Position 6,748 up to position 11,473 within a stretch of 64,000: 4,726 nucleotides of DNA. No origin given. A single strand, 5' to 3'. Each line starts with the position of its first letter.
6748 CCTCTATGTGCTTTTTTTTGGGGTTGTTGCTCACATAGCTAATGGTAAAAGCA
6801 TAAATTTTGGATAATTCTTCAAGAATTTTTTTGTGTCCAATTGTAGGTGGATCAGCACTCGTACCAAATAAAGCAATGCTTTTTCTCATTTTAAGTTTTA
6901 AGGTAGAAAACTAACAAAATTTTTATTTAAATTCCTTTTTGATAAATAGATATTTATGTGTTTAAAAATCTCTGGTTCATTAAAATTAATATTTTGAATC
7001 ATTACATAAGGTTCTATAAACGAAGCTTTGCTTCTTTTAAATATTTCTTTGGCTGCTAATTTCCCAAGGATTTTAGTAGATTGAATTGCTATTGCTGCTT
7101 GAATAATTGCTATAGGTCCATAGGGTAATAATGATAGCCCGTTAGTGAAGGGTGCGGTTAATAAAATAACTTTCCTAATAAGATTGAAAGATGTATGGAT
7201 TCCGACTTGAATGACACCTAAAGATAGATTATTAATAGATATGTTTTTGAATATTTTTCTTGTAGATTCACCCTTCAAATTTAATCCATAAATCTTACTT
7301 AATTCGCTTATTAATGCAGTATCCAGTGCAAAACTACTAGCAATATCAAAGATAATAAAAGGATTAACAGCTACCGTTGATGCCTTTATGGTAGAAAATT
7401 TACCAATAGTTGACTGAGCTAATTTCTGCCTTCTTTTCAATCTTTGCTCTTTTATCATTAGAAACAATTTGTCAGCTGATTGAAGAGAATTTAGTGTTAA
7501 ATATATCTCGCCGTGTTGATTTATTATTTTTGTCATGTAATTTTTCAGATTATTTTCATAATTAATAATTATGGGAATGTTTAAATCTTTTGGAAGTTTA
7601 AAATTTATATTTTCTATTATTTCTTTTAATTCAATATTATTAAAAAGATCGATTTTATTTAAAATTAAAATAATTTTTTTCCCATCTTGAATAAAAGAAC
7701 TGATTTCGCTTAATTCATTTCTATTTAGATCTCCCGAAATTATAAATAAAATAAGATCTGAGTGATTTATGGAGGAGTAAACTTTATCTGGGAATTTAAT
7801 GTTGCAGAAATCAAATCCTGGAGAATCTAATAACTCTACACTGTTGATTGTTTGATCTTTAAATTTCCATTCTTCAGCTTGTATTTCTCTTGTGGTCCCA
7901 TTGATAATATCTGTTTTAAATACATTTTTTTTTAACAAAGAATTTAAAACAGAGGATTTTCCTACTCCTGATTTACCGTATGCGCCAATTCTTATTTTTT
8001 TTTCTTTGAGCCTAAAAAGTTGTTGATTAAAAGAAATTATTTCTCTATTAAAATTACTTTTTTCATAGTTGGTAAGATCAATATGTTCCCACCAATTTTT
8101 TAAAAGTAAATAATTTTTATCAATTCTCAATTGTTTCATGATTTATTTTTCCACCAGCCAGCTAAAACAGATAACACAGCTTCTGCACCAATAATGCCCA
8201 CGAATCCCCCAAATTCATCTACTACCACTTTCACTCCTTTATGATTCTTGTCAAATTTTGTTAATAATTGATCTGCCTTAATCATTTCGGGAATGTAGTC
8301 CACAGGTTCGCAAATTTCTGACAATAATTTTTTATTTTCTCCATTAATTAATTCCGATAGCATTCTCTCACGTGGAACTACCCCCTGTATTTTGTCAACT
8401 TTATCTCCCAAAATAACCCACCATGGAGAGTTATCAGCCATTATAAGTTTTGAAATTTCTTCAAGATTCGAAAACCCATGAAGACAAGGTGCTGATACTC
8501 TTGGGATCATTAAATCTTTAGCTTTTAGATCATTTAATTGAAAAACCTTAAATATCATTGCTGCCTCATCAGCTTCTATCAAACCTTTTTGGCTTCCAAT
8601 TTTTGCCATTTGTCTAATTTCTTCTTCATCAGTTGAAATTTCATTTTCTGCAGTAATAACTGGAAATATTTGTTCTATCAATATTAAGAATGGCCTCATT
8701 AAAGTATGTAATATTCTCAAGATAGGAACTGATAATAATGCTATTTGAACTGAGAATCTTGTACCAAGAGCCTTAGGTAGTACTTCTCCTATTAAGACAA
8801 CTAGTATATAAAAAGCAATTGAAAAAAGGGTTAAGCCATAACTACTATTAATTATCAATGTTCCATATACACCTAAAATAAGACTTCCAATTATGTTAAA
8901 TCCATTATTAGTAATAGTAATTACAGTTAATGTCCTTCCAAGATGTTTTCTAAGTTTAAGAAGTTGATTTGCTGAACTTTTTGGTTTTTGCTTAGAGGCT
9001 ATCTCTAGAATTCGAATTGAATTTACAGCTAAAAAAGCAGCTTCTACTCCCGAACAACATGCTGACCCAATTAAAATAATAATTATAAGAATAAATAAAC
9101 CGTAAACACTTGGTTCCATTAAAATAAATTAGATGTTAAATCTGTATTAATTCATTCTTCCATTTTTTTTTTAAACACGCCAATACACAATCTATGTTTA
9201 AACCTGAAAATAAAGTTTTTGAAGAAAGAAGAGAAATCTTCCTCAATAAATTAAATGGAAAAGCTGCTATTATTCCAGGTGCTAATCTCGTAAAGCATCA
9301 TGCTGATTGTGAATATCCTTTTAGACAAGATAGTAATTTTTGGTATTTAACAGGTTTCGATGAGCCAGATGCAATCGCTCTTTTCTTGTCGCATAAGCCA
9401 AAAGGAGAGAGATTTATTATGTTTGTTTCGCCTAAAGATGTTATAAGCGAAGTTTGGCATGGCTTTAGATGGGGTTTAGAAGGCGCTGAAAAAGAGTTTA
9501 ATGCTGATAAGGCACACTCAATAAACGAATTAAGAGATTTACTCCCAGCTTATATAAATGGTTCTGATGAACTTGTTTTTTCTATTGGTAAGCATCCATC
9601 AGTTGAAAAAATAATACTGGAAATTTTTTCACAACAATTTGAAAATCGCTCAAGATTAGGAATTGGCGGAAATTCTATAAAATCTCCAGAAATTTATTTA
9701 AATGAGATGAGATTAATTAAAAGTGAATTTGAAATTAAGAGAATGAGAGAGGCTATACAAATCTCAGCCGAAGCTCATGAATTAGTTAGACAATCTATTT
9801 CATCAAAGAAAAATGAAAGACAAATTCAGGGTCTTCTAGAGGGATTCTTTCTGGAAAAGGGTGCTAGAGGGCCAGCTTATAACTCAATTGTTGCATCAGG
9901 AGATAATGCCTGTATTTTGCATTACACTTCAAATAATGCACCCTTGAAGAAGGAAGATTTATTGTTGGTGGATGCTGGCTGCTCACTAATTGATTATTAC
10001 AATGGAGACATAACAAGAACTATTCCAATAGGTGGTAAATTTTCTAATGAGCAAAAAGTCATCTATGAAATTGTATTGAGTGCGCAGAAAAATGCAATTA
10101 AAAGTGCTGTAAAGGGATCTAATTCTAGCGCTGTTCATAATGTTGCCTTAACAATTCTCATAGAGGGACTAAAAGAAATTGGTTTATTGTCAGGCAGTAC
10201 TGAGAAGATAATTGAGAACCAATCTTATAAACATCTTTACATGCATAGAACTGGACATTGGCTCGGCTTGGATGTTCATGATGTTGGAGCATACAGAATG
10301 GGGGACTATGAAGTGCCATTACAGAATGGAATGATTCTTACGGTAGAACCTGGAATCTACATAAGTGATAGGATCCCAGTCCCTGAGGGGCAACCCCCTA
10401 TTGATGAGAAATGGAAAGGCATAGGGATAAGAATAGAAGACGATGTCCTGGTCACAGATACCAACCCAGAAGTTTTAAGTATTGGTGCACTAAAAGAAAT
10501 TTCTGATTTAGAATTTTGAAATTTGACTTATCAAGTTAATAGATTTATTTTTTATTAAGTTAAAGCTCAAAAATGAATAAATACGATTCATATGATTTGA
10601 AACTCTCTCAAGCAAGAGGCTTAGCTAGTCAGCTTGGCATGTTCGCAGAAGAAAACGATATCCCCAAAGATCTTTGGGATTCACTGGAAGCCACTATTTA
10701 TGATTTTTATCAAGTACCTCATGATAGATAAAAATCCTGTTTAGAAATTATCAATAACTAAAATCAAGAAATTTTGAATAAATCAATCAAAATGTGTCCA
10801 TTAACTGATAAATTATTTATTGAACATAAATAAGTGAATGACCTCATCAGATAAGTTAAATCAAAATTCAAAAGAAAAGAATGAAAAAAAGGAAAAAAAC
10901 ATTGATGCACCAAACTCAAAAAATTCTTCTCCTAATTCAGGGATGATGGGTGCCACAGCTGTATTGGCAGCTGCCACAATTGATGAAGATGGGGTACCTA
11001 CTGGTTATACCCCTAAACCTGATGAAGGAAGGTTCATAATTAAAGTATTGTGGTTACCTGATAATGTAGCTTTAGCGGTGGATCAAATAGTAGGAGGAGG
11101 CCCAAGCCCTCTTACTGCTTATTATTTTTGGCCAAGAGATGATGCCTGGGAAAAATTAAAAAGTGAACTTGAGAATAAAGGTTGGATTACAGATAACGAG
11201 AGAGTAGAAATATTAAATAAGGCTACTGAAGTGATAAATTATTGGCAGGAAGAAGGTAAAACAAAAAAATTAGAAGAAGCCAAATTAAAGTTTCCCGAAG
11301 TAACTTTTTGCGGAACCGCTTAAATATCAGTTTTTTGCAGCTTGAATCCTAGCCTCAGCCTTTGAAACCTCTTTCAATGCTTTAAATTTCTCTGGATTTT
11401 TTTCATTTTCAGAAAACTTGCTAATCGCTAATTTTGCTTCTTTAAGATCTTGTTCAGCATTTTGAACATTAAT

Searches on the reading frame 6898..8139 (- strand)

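Call 48: search_protein_families(library=pfam, proteins=[window:6898-8139:-])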
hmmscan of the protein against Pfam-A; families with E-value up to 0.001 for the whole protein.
window:6898-8139:- (413 aa): 8 families
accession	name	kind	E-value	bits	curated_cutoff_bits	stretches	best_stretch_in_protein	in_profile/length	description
PF05128.17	DUF697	-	4.5e-21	75.7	27.7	1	222-363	3-132/162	Domain of unknown function (DUF697)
PF01926.29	MMR_HSR1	-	9.5e-16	58.4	21.9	1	50-162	1-113/113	50S ribosome-binding GTPase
PF00350.29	Dynamin_N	-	2.5e-07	31.3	27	0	53-84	3-34/168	Dynamin family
PF03193.22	RsgA_GTPase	-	3.8e-07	30.5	30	1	53-110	111-169/174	RsgA GTPase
PF04548.22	AIG1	-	9e-07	28.9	27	1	55-109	7-59/212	AIG1 family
PF00009.33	GTP_EFTU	-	5e-06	26.7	26.5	1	79-211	52-151/188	Elongation factor Tu GTP binding domain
PF02421.24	FeoB_N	-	4.7e-05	23.4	27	1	51-193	3-141/156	Ferrous iron transport protein B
PF05049.19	IIGP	-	0.00048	19.7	24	1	26-164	13-152/375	Interferon-inducible GTPase (IIGP)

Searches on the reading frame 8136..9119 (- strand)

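Call 48: search_protein_families(library=pfam, proteins=[window:8136-9119:-])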
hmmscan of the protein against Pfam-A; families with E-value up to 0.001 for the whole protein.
window:8136-9119:- (327 aa): 2 families
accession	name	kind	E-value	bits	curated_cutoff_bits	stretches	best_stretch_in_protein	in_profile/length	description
PF01595.25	CNNM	-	3.7e-34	118.4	28.4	1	11-185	2-181/181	Cyclin M transmembrane N-terminal domain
PF00571.33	CBS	-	1.5e-05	25.7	24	0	271-320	7-56/57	CBS domain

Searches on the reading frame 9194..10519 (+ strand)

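Call 48: search_protein_families(library=pfam, proteins=[window:9194-10519:+])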
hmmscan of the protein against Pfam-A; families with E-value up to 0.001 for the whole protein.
window:9194-10519:+ (441 aa): 2 families
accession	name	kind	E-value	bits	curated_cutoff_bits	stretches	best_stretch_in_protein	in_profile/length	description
PF00557.29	Peptidase_M24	-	2.4e-58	197.8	23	1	183-422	2-208/208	Metallopeptidase family M24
PF05195.22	AMP_N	-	1.2e-34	119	24.6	1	9-126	1-119/121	Aminopeptidase P, N-terminal domain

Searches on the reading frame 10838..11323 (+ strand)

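Call 49: search_protein_families(library=pfam, proteins=[window:10838-11323:+])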
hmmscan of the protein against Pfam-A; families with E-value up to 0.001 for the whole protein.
window:10838-11323:+ (161 aa): 1 family
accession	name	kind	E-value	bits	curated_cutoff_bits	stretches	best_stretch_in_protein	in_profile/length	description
PF04839.18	PSRP-3_Ycf65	-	1.1e-26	93.2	25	1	92-139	1-48/48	Plastid and cyanobacterial ribosomal protein (PSRP-3 / Ycf65)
